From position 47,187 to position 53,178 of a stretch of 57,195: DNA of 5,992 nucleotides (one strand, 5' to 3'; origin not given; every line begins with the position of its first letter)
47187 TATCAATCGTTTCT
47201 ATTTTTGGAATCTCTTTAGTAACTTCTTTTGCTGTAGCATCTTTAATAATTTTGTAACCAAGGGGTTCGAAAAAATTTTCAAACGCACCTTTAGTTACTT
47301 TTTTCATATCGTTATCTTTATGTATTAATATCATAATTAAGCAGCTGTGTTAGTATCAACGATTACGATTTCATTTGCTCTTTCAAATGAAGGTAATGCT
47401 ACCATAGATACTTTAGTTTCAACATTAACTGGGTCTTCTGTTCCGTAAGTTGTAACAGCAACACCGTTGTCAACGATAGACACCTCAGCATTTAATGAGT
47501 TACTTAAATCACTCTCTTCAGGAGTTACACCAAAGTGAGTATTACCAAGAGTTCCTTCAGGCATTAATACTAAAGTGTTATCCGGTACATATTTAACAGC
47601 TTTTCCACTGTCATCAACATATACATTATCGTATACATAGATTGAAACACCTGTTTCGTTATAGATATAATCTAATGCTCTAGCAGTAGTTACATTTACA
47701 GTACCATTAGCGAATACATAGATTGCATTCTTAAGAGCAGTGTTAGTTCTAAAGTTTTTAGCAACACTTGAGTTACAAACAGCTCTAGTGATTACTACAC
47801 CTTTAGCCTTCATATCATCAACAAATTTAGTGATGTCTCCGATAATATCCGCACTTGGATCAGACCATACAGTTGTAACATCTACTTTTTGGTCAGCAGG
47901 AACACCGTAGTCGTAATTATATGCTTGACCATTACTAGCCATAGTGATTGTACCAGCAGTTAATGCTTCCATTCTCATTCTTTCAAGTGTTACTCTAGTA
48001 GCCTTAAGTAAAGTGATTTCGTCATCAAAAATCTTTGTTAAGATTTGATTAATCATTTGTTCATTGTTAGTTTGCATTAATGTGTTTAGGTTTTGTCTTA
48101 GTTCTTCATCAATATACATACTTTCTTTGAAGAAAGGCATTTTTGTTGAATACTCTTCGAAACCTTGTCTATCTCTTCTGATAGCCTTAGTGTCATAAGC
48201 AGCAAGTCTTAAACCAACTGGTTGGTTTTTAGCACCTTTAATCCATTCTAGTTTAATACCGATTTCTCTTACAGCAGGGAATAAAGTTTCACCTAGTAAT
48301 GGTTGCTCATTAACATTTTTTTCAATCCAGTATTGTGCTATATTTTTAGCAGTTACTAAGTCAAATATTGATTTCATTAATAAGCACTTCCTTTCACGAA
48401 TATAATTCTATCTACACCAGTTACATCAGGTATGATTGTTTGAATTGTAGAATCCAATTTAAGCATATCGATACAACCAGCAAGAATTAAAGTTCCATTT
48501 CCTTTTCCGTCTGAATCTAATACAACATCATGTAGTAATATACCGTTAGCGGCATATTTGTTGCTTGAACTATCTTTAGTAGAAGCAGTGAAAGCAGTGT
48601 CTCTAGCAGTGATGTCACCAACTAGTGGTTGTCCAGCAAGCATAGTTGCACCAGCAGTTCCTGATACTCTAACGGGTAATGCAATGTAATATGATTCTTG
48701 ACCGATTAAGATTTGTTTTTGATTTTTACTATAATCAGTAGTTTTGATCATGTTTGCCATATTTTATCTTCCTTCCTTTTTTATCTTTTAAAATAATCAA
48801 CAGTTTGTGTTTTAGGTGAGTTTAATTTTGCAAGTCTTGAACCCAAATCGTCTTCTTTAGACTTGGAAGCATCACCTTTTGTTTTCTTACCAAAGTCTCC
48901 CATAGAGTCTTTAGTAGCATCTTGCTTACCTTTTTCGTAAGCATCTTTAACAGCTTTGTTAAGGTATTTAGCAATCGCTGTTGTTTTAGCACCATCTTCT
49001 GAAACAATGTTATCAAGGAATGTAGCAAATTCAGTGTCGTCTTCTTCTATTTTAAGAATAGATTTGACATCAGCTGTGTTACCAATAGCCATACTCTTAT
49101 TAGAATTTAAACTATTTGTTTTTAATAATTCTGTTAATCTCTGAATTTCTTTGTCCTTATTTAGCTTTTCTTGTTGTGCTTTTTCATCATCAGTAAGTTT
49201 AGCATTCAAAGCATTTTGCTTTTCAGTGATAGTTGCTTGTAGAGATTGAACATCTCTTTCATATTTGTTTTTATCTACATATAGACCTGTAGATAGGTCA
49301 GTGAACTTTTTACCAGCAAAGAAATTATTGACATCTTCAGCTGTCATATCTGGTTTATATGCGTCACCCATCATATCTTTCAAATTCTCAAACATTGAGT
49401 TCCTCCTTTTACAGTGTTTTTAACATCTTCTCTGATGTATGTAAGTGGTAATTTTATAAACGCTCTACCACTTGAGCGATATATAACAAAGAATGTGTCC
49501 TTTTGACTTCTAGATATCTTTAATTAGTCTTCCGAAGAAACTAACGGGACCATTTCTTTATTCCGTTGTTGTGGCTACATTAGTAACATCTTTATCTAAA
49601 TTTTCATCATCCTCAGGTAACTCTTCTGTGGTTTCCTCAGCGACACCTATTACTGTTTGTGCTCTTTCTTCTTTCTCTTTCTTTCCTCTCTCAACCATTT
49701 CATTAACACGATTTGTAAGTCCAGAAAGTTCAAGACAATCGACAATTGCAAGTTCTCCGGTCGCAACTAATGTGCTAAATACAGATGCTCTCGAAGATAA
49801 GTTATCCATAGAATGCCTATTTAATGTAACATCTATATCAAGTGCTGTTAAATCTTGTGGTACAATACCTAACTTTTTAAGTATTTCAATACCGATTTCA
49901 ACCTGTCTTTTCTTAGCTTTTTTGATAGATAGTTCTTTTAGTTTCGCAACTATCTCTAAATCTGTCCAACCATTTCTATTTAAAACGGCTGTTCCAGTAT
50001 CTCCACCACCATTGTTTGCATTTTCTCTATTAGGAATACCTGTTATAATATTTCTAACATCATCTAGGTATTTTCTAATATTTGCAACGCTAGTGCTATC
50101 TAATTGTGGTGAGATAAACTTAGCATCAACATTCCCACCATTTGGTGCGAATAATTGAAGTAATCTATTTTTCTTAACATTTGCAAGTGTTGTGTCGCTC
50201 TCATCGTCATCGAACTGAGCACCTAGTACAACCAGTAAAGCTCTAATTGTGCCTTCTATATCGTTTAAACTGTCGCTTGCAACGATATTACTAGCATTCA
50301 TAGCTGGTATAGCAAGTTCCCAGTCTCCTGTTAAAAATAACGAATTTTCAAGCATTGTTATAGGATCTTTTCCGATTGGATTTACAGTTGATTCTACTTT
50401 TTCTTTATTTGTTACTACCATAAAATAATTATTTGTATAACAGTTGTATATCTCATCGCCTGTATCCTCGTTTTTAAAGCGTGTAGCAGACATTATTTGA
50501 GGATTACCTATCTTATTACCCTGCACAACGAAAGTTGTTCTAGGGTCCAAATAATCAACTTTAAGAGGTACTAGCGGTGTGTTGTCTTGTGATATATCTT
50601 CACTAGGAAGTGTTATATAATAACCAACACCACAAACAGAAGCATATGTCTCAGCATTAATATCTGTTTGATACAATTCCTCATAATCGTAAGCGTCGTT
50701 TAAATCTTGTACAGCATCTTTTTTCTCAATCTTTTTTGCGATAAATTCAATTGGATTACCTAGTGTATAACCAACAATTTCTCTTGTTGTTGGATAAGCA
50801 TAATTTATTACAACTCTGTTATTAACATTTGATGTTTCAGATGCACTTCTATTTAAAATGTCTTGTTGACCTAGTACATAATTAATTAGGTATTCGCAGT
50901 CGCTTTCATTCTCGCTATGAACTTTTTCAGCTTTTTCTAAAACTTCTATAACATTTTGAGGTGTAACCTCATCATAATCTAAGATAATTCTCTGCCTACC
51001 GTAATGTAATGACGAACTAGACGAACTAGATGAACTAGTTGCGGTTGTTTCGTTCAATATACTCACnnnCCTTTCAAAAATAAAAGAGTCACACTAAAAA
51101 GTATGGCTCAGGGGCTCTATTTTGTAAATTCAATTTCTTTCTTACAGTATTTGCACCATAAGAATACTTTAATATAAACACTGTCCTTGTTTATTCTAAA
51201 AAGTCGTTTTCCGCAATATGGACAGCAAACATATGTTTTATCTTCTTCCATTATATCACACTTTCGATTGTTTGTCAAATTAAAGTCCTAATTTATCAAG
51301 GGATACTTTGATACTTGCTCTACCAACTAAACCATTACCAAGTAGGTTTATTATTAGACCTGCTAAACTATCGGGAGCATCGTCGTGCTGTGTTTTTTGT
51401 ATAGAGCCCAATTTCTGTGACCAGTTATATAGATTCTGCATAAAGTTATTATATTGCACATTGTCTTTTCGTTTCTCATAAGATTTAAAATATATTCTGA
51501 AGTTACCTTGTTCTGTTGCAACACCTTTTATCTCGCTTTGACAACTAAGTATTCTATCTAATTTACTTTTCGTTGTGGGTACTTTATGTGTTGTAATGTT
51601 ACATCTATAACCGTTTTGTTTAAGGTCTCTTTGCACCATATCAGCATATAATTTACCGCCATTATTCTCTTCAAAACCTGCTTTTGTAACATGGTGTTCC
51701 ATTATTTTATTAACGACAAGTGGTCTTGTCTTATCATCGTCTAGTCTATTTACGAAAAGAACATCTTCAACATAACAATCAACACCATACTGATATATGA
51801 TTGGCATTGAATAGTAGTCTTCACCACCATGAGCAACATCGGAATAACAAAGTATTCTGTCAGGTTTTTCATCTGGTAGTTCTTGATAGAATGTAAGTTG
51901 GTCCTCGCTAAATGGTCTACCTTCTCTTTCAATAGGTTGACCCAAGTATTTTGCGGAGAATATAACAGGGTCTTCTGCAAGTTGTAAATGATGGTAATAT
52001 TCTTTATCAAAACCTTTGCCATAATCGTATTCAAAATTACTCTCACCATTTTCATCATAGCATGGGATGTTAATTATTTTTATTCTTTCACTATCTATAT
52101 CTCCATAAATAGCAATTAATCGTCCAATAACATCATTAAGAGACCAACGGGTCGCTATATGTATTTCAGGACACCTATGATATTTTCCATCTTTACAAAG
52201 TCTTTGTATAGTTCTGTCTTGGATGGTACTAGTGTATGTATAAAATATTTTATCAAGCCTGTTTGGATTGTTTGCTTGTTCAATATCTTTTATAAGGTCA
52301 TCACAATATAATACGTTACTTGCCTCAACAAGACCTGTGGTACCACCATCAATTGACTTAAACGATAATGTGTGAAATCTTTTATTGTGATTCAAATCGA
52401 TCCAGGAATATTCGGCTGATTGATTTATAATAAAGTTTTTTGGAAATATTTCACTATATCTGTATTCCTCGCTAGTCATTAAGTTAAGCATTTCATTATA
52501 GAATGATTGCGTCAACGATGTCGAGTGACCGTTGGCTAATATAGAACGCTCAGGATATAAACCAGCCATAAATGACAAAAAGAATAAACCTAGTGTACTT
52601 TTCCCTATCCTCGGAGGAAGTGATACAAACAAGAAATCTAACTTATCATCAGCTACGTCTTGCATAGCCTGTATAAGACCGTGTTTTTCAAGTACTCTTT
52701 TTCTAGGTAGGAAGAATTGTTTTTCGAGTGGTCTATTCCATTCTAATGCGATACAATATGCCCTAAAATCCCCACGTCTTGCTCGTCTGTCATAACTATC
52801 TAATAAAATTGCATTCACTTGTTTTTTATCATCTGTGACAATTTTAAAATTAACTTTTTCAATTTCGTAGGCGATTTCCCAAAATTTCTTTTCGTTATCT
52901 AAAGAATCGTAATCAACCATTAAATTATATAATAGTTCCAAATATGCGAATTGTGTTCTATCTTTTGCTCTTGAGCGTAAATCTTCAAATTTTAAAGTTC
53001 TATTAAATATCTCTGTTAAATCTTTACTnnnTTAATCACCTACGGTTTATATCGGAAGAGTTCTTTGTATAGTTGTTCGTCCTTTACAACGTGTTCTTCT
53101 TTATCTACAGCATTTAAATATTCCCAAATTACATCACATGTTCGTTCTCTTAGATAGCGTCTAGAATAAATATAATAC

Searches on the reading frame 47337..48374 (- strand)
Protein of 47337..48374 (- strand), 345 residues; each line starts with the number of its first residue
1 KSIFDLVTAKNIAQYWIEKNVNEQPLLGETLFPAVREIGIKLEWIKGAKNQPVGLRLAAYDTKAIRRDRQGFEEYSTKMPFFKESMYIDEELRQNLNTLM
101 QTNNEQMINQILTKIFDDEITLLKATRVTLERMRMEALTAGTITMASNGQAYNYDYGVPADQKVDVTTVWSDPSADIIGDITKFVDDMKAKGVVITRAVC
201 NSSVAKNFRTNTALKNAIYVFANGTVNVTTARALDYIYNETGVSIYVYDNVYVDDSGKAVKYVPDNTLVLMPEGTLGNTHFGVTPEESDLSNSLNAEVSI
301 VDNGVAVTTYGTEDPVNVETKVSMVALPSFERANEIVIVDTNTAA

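Call 53: search_protein_families(library=phrogs, proteins=[window:47337-48374:-], max_evalue=0.00001)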
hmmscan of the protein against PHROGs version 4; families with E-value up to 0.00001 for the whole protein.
window:47337-48374:- (345 aa): 1 family
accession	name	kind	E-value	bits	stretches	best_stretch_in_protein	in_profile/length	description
phrog_29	-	head and packaging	1.9e-78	265.6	1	3-344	25-361/439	major head protein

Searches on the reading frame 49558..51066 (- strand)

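Call 53: search_protein_families(library=phrogs, proteins=[window:49558-51066:-], max_evalue=0.00001)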
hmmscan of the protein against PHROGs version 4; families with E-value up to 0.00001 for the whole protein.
window:49558-51066:- (502 aa): 2 families
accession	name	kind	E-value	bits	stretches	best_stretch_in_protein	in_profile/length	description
phrog_64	-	head and packaging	2.9e-57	195.4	1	30-491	65-522/547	portal protein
phrog_8065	-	unknown function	1.3e-08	36.1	1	32-157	35-159/165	-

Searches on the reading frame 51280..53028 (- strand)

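Call 53: search_protein_families(library=phrogs, proteins=[window:51280-53028:-], max_evalue=0.00001)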
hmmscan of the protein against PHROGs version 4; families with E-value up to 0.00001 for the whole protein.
window:51280-53028:- (582 aa): 4 families
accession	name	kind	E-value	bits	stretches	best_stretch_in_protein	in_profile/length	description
phrog_38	-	head and packaging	2.5e-47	163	1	73-564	266-705/760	terminase large subunit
phrog_30251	-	head and packaging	4.2e-28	99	1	119-520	44-434/799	terminase large subunit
phrog_4758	-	head and packaging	7.5e-15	55.9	1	113-329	40-241/243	terminase large subunit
phrog_5573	-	head and packaging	4.3e-09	37.2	1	315-561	11-233/250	terminase large subunit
